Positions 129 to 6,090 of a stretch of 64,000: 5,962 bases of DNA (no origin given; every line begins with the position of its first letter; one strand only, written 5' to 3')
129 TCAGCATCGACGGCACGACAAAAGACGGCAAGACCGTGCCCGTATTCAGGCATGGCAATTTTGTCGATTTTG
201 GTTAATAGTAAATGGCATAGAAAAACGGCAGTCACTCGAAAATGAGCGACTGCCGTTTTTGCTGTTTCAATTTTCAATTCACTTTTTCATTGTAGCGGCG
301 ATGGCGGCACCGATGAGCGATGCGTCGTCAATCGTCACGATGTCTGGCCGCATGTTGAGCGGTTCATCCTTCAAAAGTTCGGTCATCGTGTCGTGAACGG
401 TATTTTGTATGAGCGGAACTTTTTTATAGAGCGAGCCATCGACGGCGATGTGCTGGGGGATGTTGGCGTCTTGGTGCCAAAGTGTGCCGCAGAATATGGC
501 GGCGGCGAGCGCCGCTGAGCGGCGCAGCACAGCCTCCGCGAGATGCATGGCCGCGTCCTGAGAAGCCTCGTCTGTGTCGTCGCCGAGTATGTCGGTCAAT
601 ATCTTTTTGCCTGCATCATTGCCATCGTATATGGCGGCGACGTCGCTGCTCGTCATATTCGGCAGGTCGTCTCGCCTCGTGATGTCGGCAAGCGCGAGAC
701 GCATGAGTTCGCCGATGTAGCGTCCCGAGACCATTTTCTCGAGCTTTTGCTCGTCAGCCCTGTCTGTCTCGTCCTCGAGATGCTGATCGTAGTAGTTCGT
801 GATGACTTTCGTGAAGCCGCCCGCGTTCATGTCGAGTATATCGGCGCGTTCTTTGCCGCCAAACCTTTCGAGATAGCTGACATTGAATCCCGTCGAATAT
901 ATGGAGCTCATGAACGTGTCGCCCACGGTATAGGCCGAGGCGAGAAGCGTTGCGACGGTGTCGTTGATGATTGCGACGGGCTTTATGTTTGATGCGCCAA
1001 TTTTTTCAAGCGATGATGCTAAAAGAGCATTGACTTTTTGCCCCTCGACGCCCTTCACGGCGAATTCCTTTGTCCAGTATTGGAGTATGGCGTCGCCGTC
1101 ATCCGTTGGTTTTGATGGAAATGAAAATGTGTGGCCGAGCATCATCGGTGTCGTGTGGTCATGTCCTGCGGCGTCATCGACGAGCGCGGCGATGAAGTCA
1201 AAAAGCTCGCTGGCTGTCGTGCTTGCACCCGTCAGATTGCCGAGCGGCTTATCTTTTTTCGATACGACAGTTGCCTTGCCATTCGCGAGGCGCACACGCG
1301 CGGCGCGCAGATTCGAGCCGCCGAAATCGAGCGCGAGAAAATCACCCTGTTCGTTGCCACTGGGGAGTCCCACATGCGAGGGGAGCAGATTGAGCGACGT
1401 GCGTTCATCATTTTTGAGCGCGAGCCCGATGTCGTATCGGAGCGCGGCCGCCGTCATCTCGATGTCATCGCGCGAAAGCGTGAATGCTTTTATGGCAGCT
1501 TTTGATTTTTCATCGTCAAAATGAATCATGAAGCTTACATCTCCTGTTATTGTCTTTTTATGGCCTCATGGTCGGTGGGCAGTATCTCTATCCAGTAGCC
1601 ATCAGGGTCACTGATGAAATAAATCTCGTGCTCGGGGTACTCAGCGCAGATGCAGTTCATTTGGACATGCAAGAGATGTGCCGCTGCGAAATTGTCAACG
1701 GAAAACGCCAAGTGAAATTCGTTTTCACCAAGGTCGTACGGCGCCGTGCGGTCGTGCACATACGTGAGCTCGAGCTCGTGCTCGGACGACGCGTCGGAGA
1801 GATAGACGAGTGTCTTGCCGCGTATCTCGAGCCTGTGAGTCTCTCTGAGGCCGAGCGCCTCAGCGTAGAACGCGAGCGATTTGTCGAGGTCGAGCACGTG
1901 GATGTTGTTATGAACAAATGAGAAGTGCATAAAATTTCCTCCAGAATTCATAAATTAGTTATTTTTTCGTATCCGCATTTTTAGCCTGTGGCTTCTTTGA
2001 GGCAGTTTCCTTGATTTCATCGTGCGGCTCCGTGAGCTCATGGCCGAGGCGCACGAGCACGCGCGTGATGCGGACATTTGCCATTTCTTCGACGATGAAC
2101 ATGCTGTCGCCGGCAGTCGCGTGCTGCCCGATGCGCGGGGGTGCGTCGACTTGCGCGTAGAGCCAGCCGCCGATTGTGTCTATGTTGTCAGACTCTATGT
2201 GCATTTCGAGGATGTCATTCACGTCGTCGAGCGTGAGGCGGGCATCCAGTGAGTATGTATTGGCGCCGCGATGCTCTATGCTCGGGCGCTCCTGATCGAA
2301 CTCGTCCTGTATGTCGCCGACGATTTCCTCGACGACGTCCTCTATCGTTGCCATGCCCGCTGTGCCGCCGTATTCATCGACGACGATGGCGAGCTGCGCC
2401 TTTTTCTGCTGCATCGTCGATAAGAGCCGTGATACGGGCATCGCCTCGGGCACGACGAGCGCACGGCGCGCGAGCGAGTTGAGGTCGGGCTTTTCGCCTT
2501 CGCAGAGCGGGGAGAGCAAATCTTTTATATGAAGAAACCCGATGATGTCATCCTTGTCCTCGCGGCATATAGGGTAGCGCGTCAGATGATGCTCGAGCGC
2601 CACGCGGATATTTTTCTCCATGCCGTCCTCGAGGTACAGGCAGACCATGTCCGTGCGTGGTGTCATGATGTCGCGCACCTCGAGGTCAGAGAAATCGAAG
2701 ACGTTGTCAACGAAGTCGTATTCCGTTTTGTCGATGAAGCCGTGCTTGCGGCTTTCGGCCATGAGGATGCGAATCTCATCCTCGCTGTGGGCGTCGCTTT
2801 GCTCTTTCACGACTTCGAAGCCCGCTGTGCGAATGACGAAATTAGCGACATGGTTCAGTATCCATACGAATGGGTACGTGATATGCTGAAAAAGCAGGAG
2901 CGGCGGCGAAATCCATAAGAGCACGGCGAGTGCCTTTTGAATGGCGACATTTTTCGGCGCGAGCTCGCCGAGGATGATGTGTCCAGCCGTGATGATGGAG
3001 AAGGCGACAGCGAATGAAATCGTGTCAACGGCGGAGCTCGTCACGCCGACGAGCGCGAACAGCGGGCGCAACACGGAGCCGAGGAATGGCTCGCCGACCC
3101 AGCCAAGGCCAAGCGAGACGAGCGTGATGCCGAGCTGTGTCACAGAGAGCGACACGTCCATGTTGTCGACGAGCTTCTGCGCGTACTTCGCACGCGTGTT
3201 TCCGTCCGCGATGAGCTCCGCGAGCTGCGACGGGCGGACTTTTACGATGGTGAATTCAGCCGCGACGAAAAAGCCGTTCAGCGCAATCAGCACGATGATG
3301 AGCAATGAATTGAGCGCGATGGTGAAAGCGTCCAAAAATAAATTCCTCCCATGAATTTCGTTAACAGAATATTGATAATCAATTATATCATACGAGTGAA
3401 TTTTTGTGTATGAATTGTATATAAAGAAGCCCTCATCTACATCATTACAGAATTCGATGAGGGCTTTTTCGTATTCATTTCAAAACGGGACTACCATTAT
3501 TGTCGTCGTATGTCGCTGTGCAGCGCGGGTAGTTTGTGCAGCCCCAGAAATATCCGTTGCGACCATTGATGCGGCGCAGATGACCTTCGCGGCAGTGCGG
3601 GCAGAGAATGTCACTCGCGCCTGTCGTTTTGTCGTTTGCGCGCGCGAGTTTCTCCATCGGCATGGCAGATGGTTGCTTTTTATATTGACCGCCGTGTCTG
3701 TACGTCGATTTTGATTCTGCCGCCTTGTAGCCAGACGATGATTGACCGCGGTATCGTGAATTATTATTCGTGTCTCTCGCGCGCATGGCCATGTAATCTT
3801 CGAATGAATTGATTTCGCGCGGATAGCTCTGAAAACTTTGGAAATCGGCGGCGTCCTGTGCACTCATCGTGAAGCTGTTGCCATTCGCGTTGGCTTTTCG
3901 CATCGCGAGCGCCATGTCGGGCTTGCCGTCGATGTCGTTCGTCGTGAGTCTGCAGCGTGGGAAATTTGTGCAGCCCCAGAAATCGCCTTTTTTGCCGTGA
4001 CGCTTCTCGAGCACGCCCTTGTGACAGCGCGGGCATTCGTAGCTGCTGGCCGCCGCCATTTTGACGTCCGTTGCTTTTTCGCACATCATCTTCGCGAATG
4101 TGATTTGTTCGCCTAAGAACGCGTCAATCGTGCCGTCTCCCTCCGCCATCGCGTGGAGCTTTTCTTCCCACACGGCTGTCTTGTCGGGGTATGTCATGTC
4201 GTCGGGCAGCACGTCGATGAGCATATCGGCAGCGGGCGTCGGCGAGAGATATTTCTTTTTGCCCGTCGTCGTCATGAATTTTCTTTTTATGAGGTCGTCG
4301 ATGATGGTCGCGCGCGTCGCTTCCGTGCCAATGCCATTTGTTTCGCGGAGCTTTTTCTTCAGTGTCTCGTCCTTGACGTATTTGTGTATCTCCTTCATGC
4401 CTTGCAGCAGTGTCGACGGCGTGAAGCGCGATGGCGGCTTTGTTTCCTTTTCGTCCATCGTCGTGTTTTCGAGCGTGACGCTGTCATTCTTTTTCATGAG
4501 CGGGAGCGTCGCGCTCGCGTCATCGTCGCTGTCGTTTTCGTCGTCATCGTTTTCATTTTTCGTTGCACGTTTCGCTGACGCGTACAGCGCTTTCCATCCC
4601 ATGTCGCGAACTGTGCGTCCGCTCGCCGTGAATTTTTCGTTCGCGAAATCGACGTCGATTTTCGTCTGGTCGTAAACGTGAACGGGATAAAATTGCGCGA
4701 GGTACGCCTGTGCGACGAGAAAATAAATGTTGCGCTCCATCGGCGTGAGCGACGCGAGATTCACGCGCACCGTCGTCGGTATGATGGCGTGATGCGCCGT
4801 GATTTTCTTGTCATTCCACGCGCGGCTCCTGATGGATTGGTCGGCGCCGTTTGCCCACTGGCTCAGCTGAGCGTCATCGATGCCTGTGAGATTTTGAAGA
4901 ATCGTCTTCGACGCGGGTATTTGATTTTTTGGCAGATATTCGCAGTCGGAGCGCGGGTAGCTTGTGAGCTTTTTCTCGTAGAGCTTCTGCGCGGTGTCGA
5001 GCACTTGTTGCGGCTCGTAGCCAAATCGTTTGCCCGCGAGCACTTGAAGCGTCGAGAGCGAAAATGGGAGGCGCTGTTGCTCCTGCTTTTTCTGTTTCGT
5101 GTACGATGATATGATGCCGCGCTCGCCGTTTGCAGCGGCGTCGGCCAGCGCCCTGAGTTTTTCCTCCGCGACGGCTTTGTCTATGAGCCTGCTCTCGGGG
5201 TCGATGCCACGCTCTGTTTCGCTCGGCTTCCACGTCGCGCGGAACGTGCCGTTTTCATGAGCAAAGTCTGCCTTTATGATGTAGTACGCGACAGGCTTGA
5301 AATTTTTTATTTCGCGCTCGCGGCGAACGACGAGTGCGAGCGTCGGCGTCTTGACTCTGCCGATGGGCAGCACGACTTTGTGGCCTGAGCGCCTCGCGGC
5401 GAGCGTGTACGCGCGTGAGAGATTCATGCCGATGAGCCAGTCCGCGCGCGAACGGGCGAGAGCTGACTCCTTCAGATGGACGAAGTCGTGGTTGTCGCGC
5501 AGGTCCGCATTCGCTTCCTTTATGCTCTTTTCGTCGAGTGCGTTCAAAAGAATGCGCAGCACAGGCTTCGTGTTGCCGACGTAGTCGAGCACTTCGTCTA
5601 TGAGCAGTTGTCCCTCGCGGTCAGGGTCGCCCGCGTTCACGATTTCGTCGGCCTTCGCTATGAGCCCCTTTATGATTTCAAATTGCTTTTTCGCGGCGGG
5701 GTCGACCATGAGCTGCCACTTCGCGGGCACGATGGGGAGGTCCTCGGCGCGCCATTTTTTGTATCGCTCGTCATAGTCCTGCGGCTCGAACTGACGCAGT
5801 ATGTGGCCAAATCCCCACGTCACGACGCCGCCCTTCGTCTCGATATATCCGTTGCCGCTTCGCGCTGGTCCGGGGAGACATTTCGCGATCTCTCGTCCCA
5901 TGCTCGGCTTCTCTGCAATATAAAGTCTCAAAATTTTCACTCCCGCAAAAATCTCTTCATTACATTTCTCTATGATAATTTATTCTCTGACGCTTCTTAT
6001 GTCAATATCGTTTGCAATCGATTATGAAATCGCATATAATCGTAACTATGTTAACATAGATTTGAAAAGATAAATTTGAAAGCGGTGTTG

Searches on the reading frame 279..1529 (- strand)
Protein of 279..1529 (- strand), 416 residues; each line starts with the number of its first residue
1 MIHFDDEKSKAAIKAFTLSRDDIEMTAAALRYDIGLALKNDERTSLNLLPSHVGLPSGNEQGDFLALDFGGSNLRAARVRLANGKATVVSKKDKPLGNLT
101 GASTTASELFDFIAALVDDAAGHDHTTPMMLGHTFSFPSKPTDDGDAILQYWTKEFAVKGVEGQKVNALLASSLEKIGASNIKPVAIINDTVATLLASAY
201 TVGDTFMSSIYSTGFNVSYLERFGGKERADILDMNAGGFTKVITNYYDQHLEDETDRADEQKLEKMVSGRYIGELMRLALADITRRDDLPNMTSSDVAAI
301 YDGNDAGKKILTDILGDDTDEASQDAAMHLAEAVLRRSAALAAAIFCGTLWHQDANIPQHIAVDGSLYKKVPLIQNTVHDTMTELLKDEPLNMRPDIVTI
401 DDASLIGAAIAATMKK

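Call 58: search_protein_families(library=pfam, proteins=[window:279-1529:-], max_evalue=0.00001)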
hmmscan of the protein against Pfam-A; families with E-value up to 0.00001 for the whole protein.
window:279-1529:- (416 aa): 2 families
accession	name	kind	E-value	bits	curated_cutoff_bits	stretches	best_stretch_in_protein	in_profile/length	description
PF00349.27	Hexokinase_1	-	6.1e-45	153.9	24.3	1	12-200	5-201/201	Hexokinase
PF03727.22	Hexokinase_2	-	4.1e-33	115.2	24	1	207-414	2-242/242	Hexokinase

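Call 69: find_encoding_contigs(protein=window:279-1529:-, flank=10000, max_places=4)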
Protein window:279-1529:- (416 aa): 17 contigs read that carry it; 4 places shown.
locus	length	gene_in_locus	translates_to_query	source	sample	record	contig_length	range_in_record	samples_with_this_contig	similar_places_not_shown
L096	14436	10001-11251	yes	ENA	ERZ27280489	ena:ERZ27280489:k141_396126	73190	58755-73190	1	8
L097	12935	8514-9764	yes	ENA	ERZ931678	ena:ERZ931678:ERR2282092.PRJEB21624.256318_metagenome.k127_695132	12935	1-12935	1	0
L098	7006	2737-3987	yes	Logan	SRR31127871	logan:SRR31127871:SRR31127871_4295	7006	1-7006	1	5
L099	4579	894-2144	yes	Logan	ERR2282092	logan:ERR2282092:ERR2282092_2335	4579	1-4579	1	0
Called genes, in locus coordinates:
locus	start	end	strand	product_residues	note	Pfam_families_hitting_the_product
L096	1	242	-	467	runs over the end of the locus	PF01276:OKR_DC_1, PF00155:Aminotran_1_2, PF00266:Aminotran_5, PF01041:DegT_DnrJ_EryC1, PF01212:Beta_elim_lyase (weak), PF01053:Cys_Met_Meta_PP (faint), PF03711:OKR_DC_1_C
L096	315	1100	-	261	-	PF02675:AdoMet_dc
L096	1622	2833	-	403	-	-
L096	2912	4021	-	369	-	PF01168:Ala_racemase_N, PF00842:Ala_racemase_C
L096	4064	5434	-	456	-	PF00209:SNF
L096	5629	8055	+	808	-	PF01751:Toprim (weak), PF01131:Topoisom_bac, PF01396:Zn_ribbon_Top1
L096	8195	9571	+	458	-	PF01595:CNNM, PF00571:CBS (weak), PF03471:CorC_HlyC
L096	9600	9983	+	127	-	PF00903:Glyoxalase, PF22677:Ble-like_N (weak)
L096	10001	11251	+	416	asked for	PF00349:Hexokinase_1, PF03727:Hexokinase_2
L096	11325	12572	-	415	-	PF02073:Peptidase_M29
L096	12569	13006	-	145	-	PF00571:CBS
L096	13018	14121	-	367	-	PF01435:Peptidase_M48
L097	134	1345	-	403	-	-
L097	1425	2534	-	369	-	PF01168:Ala_racemase_N, PF00842:Ala_racemase_C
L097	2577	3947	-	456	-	PF00209:SNF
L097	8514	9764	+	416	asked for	PF00349:Hexokinase_1, PF03727:Hexokinase_2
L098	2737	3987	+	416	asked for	PF00349:Hexokinase_1, PF03727:Hexokinase_2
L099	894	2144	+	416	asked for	PF00349:Hexokinase_1, PF03727:Hexokinase_2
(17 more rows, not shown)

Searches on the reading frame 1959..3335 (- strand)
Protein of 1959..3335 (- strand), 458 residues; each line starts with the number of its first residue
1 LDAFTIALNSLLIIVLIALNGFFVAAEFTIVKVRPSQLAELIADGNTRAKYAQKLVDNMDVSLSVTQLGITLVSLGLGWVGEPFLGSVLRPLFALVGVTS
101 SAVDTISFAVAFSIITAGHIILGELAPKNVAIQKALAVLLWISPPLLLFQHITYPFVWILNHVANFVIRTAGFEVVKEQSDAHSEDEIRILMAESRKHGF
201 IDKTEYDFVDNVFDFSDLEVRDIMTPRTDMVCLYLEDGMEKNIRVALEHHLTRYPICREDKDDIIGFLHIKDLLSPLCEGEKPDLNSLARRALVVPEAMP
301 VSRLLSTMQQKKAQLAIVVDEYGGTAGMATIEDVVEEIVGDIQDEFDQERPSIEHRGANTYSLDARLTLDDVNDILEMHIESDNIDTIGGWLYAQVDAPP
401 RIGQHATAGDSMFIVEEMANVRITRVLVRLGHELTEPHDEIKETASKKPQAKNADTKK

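Call 58: search_protein_families(library=pfam, proteins=[window:1959-3335:-], max_evalue=0.00001)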
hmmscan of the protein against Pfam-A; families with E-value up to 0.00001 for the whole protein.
window:1959-3335:- (458 aa): 3 families
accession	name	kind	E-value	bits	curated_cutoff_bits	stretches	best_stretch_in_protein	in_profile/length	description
PF01595.25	CNNM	-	6.2e-50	169.8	28.4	1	11-205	1-181/181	Cyclin M transmembrane N-terminal domain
PF03471.22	CorC_HlyC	-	9e-16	58.1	27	1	357-430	4-79/81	Transporter associated domain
PF00571.33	CBS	-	2.7e-14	53.7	24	0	220-275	1-53/57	CBS domain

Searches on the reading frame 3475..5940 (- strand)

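Call 58: search_protein_families(library=pfam, proteins=[window:3475-5940:-], max_evalue=0.00001)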
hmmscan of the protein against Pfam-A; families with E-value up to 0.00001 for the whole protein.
window:3475-5940:- (821 aa): 3 families
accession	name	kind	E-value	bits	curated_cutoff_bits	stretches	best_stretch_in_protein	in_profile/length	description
PF01131.25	Topoisom_bac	-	8.6e-105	351.5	35.1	1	156-608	6-409/411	DNA topoisomerase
PF01396.24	Zn_ribbon_Top1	-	1.1e-20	73.5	32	2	778-814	2-37/39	Topoisomerase DNA binding C4 zinc finger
PF01751.28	Toprim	-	1.6e-09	38.2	23.1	1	6-123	2-86/96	Toprim domain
